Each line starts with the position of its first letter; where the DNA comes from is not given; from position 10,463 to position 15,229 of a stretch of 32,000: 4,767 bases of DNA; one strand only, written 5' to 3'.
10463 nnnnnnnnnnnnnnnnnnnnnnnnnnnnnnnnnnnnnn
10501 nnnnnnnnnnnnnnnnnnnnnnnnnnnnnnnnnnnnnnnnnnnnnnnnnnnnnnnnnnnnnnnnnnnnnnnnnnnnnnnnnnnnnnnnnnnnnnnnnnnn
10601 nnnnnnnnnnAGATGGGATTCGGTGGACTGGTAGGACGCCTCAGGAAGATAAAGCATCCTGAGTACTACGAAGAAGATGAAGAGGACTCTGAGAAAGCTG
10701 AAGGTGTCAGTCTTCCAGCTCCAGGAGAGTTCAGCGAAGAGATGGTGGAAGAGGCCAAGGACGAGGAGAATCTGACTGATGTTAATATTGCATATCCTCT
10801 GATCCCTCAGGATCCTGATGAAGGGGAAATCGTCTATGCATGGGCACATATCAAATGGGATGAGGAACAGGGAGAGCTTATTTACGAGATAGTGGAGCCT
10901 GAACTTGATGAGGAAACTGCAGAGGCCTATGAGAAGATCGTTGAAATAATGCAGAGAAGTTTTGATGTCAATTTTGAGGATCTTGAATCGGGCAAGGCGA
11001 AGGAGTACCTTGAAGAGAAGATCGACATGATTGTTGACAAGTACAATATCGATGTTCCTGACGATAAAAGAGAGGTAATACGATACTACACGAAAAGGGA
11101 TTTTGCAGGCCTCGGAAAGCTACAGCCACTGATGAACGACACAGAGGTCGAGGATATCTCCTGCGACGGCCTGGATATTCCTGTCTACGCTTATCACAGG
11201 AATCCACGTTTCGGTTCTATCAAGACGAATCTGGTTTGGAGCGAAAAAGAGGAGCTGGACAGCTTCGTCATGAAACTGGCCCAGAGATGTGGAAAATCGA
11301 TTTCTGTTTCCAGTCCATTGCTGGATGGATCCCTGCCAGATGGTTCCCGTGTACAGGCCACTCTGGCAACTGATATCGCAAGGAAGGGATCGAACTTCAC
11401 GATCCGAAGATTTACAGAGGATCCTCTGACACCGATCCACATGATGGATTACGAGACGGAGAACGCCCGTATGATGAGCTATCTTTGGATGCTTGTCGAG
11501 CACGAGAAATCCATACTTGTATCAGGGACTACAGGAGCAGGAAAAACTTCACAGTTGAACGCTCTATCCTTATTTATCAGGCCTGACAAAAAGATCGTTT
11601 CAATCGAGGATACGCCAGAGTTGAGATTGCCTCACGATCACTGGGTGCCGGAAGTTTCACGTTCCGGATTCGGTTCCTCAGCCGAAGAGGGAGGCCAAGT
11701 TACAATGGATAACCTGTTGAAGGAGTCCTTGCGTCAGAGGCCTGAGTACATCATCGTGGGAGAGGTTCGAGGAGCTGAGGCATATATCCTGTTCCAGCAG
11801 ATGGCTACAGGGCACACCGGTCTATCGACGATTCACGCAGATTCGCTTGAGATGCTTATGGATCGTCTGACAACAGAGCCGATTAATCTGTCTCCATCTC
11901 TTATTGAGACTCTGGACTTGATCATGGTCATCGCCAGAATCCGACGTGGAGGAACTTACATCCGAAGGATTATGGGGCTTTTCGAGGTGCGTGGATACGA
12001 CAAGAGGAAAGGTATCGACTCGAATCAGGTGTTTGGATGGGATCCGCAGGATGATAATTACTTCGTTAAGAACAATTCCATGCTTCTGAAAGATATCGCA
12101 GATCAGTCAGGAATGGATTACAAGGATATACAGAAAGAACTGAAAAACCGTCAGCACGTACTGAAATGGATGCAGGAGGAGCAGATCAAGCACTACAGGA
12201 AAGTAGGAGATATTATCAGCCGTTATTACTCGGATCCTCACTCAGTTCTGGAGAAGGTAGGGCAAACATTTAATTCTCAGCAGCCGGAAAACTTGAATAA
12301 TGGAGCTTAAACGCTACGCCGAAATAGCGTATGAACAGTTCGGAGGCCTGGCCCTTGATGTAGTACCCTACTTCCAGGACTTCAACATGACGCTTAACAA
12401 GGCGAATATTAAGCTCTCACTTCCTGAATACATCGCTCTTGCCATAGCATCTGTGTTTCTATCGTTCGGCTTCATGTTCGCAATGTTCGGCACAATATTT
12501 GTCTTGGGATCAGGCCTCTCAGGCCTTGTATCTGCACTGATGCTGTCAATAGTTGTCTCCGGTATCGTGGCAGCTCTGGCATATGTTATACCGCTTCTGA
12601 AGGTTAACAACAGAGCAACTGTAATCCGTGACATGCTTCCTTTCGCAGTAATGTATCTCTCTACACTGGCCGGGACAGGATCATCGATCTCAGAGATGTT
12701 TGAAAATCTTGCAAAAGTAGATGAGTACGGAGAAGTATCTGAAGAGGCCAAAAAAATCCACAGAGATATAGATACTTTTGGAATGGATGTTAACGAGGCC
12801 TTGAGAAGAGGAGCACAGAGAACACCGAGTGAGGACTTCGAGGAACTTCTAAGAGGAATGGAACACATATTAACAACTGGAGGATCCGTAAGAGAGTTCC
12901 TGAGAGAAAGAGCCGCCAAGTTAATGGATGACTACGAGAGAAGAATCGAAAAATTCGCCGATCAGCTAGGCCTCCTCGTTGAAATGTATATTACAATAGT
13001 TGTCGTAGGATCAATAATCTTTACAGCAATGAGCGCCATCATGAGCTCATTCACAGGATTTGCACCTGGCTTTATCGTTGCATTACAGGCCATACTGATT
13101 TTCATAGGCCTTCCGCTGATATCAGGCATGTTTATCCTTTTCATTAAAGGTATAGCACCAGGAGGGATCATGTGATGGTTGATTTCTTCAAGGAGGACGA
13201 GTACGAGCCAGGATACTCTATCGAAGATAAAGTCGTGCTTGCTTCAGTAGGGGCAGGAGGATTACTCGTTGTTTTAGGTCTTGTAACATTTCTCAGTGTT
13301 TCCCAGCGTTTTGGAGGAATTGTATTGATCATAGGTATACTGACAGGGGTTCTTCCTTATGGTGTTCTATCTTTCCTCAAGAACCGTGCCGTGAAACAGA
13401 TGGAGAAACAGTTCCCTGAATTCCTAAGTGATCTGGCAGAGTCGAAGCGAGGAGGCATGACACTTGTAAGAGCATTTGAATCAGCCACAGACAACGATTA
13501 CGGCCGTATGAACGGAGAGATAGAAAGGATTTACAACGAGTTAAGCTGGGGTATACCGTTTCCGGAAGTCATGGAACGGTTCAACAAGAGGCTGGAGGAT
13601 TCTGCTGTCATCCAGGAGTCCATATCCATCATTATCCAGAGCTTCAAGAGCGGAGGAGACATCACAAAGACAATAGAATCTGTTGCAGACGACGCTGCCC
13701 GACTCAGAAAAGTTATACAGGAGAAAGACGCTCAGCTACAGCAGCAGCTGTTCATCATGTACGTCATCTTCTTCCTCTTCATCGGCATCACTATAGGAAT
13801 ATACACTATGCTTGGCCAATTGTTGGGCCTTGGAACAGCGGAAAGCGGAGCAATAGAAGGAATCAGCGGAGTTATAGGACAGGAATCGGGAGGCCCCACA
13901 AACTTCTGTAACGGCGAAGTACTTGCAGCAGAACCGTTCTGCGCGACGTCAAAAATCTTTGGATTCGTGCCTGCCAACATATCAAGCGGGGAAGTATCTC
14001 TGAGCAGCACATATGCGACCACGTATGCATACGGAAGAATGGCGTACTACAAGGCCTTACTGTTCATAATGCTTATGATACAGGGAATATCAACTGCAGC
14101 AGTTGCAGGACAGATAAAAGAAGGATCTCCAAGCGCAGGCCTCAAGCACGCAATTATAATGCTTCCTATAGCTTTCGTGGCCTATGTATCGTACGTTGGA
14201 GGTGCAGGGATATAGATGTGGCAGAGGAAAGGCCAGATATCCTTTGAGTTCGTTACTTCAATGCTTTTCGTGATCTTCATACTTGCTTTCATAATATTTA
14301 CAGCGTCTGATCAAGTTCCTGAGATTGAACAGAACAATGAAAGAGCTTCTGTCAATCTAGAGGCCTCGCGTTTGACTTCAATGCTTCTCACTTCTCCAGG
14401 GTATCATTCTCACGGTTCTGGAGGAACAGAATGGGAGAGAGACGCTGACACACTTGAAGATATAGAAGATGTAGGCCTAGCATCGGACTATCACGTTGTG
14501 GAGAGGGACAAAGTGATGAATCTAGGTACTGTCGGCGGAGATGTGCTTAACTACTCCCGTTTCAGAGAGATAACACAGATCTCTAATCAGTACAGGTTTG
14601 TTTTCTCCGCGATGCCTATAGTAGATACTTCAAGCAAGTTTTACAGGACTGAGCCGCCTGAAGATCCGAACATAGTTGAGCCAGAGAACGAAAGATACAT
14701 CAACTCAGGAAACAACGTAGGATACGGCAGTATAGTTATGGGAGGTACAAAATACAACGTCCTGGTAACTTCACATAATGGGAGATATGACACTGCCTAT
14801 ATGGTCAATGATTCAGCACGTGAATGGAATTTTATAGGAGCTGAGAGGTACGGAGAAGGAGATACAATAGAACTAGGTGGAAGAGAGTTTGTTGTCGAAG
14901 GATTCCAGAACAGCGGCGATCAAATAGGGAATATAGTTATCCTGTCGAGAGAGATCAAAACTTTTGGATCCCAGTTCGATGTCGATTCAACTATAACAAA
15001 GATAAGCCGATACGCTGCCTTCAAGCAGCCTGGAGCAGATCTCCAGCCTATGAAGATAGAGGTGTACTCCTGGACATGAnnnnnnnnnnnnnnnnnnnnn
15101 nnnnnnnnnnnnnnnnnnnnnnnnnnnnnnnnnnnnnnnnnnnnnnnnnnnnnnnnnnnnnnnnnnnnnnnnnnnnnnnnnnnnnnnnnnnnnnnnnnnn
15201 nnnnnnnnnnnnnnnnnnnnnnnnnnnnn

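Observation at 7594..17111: Eleven-gene type IV pilus-like cluster with seven class III signal-peptide proteins and no archaellum or peptidase components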

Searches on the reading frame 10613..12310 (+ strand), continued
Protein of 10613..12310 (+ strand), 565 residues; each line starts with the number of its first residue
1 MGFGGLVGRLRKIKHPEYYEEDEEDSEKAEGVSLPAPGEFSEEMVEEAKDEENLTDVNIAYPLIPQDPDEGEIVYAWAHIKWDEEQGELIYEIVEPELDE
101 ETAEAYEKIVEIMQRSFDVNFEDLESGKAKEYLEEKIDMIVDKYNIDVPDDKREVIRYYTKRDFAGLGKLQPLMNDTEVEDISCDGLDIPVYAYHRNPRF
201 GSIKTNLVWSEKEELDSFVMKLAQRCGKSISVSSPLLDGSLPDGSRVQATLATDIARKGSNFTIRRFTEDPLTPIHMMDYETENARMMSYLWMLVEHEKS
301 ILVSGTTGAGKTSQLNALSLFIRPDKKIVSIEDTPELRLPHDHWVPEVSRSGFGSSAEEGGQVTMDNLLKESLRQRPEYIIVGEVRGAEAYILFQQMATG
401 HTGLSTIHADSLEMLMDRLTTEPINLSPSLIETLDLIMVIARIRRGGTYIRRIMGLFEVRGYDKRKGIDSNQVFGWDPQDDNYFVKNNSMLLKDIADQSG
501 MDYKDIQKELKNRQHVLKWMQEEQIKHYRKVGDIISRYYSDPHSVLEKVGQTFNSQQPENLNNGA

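Call 57: search_protein_families(library=pfam, proteins=[L082:6427-6876:+, L082:7095-7532:+, L082:12905-13465:+, L082:13468-14058:+, L082:14046-15047:+, L082:15040-15492:+, L082:15485-16282:+, L081:13820-14584:+, L081:14741-15241:+, L081:15385-16149:+], max_evalue=0.01)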
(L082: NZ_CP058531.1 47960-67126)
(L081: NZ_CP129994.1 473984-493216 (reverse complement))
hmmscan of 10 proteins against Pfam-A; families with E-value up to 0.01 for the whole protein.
L082:6427-6876:+ (149 aa): 1 family
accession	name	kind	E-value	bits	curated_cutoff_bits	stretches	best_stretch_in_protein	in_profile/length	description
PF07790.16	Pilin_N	-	9e-23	81.4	25.2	1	11-84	1-70/78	Archaeal Type IV pilin, N-terminal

L082:7095-7532:+ (145 aa): 0 families

L082:12905-13465:+ (186 aa): 1 family
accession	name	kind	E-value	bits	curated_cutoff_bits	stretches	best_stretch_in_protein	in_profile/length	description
PF23958.1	DUF7287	-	5.3e-32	112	27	1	1-186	8-157/157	Family of unknown function (DUF7287)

L082:13468-14058:+ (196 aa): 1 family
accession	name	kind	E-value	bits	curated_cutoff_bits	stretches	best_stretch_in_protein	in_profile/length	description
PF23959.1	DUF7288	-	2.4e-65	220.8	27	1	2-193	1-184/184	Family of unknown function (DUF7288)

L082:14046-15047:+ (333 aa): 1 family
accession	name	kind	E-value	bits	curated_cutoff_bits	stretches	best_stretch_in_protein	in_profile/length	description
PF23922.1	DUF7261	-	0.0002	22.1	27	1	21-92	3-76/169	Family of unknown function (DUF7261)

L082:15040-15492:+ (150 aa): 1 family
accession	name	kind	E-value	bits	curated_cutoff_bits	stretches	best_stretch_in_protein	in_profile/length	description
PF23928.1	DUF7266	-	4.7e-25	88.4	27.6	1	3-147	2-142/145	Family of unknown function (DUF7266)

L082:15485-16282:+ (265 aa): 1 family
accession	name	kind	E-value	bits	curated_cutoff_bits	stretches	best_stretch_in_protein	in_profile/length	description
PF23960.2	DUF7289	-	6.3e-50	170.4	27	1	4-262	1-237/238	Family of unknown function (DUF7289)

L081:13820-14584:+ (254 aa): 1 family
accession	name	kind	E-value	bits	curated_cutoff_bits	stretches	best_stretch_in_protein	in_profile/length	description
PF23959.1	DUF7288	-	7.3e-31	108.4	27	1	34-251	1-184/184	Family of unknown function (DUF7288)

L081:14741-15241:+ (166 aa): 1 family
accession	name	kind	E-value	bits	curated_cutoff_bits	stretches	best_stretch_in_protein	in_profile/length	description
PF23928.1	DUF7266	-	8.3e-12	45.5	27.6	1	6-141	2-124/145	Family of unknown function (DUF7266)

L081:15385-16149:+ (254 aa): 1 family
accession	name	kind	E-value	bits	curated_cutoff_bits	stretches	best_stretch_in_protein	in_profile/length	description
PF23960.2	DUF7289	-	3.3e-15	56.7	27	1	2-249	27-238/238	Family of unknown function (DUF7289)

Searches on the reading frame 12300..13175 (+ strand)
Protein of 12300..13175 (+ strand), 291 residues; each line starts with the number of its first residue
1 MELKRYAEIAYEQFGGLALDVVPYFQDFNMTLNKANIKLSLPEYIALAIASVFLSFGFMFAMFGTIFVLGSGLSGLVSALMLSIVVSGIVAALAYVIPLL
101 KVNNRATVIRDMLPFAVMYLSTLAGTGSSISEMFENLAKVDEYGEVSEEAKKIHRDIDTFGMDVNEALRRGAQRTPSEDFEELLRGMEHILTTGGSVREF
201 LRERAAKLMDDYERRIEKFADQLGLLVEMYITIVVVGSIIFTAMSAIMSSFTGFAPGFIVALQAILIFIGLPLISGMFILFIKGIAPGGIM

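Call 3: search_protein_families(library=pfam, proteins=[window:12300-13175:+], max_evalue=1)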
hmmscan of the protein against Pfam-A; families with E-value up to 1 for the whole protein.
window:12300-13175:+ (291 aa): 4 families
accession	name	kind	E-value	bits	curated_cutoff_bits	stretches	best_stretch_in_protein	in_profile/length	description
PF00482.28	T2SSF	-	1e-18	67.9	25.2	1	118-241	3-121/125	Type II secretion system (T2SS), protein F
PF03114.23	BAR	-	0.0074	16.4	28.5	1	94-166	51-117/234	BAR domain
PF25587.1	Rv2743c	-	0.049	13.7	27.7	0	58-140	33-115/237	Rv2743c family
PF01814.28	Hemerythrin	-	0.16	12.9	25.3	1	133-191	57-112/127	Hemerythrin HHE cation binding domain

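Call 5: search_protein_families(library=ncbifam, proteins=[window:12300-13175:+], max_evalue=1)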
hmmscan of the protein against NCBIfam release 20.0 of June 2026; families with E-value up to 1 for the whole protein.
window:12300-13175:+ (291 aa): 5 families
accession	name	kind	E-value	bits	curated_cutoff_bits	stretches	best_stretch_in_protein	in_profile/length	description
NF004704.2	PRK06041.1-2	equivalog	1.2e-33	116.6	550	1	36-287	5-248/555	archaellar assembly protein ArlJ/FlaJ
NF046075.1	UpsF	equivalog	1.7e-17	63.4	400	1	66-287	36-251/484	membrane pilin protein UpsF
NF004705.1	PRK06041.1-3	equivalog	3.2e-16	59.3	400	1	114-280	8-171/465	archaellar assembly protein ArlJ/FlaJ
NF053673.1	bindosome_BasF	exception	7.2e-12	44.6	1300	1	107-253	199-341/656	bindosome assembly system membrane anchoring protein BasF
NF004703.2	PRK06041.1-1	equivalog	4.4e-08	31.9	570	1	102-261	30-184/525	archaellar assembly protein ArlJ/FlaJ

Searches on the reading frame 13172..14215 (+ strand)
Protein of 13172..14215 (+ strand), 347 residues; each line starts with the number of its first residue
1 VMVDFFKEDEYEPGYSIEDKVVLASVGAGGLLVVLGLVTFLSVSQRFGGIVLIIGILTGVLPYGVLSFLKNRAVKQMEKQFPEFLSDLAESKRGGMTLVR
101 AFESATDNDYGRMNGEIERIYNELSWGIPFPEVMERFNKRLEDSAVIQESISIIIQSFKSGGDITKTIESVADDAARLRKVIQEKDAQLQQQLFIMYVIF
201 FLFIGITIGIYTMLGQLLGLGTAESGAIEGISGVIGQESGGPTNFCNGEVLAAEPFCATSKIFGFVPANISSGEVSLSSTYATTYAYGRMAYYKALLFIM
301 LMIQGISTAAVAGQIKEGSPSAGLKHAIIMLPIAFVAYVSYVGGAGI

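Call 3: search_protein_families(library=pfam, proteins=[window:13172-14215:+], max_evalue=1)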
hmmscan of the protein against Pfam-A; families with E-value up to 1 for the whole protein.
window:13172-14215:+ (347 aa): 2 families
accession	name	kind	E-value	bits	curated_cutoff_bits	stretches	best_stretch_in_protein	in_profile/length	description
PF00482.28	T2SSF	-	4e-17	62.8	25.2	1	84-209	1-122/125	Type II secretion system (T2SS), protein F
PF20990.2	DUF2207_C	-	0.042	14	33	1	159-307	102-180/247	Predicted membrane protein (DUF2207) C-terminal domain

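Call 5: search_protein_families(library=ncbifam, proteins=[window:13172-14215:+], max_evalue=1)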
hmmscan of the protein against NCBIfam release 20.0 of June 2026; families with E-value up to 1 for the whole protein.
window:13172-14215:+ (347 aa): 6 families
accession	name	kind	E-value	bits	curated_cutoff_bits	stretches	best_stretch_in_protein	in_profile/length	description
NF004705.1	PRK06041.1-3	equivalog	3.7e-13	49.2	400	1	1-225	168-393/465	archaellar assembly protein ArlJ/FlaJ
NF004703.2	PRK06041.1-1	equivalog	3.8e-09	35.4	570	1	28-215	241-418/525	archaellar assembly protein ArlJ/FlaJ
NF004704.2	PRK06041.1-2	equivalog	1.8e-07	30.3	550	1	23-200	272-452/555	archaellar assembly protein ArlJ/FlaJ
NF046075.1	UpsF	equivalog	1.3e-06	27.4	400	1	38-190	274-415/484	membrane pilin protein UpsF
NF053673.1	bindosome_BasF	exception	0.011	14.3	1300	1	53-157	407-511/656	bindosome assembly system membrane anchoring protein BasF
NF009248.0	PRK12600.1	equivalog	0.23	11.7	97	1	14-68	27-81/94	Na(+)/H(+) antiporter subunit F1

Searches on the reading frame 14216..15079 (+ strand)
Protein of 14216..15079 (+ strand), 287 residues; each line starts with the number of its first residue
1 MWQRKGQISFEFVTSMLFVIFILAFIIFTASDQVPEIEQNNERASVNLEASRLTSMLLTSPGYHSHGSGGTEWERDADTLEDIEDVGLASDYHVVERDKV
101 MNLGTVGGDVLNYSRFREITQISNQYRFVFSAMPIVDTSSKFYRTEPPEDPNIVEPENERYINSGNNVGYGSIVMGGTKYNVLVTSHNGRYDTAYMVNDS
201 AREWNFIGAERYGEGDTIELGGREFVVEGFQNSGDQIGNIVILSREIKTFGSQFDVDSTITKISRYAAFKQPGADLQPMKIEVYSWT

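Call 3: search_protein_families(library=pfam, proteins=[window:14216-15079:+], max_evalue=1)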
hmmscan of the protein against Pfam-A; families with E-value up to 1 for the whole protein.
window:14216-15079:+ (287 aa): 0 families

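Call 5: search_protein_families(library=ncbifam, proteins=[window:14216-15079:+], max_evalue=1)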
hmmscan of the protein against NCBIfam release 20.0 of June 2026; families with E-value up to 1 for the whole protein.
window:14216-15079:+ (287 aa): 0 families

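Call 40: search_solved_structures(query=A5, max_evalue=1)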
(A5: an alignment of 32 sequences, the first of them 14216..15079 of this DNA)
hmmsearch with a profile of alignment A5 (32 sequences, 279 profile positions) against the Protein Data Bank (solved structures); distinct sequences matched with E-value up to 1: 0.

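Call 51: search_protein_families(library=pfam, alignment_id=A5, max_evalue=0.01)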
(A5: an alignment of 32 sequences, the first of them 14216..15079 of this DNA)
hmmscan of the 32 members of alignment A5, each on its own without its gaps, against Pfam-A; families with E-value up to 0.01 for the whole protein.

A. member 1, window:14216-15079:+ (287 aa): 0 families

B. families by the number of members that match (of 32 scanned): 1 family
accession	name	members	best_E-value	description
PF23958.1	DUF7287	9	9.2e-06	Family of unknown function (DUF7287)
